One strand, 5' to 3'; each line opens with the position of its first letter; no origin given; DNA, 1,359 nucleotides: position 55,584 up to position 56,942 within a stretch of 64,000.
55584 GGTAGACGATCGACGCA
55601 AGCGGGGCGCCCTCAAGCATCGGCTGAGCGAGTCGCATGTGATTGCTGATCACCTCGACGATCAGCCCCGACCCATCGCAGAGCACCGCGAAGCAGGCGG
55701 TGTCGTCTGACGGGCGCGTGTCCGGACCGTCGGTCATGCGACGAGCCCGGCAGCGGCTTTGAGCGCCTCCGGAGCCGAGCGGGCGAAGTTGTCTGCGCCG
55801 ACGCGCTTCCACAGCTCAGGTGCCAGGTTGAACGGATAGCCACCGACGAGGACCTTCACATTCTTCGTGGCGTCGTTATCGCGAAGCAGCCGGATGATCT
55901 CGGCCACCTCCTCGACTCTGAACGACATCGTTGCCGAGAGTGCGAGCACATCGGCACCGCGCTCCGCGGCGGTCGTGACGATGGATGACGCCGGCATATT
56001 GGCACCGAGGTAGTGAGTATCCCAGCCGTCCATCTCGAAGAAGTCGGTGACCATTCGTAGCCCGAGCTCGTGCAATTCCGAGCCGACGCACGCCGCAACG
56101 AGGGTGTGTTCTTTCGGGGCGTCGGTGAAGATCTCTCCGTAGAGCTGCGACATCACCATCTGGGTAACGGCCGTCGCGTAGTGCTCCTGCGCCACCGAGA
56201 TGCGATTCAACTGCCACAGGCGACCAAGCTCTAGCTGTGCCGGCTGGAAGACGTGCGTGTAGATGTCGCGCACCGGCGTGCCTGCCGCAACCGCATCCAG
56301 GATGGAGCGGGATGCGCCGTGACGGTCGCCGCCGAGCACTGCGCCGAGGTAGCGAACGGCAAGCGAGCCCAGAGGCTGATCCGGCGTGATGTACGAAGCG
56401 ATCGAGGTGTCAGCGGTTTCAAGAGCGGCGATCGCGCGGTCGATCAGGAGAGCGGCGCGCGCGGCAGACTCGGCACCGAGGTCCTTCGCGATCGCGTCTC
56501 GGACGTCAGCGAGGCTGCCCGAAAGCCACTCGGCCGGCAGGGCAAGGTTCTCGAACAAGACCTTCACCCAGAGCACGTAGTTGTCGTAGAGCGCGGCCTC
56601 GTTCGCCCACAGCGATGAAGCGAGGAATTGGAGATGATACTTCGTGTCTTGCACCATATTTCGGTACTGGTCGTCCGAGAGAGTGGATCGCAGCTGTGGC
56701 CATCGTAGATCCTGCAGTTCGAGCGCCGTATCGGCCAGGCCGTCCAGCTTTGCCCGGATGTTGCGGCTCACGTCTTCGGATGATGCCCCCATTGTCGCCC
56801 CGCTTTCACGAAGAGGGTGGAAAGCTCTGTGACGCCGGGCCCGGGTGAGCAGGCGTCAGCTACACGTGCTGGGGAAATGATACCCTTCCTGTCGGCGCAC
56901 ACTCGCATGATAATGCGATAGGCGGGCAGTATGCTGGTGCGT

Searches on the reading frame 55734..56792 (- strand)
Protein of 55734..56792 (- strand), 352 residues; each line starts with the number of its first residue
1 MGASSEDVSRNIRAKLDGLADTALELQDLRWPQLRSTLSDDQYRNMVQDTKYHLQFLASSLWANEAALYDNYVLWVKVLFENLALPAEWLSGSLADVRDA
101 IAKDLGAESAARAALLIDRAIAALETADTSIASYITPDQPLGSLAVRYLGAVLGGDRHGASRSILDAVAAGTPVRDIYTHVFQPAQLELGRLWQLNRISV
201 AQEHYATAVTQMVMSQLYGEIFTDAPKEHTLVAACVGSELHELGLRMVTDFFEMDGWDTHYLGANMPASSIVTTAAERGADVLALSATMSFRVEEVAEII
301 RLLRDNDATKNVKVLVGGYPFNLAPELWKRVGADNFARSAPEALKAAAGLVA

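Call 36: search_protein_families(library=pfam, proteins=[window:55734-56792:-], max_evalue=0.0001)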
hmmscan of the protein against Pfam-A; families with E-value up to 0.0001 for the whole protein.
window:55734-56792:- (352 aa): 3 families
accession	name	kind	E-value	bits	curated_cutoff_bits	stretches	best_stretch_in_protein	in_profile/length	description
PF02310.24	B12-binding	-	9.8e-24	84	32.1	1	231-346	3-119/121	B12 binding domain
PF02607.22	B12-binding_2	-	2.1e-14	53.9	23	1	147-217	4-73/74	B12 binding domain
PF00502.25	Phycobilisome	-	2.2e-05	24.9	22.2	1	40-124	70-155/155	Phycobilisome protein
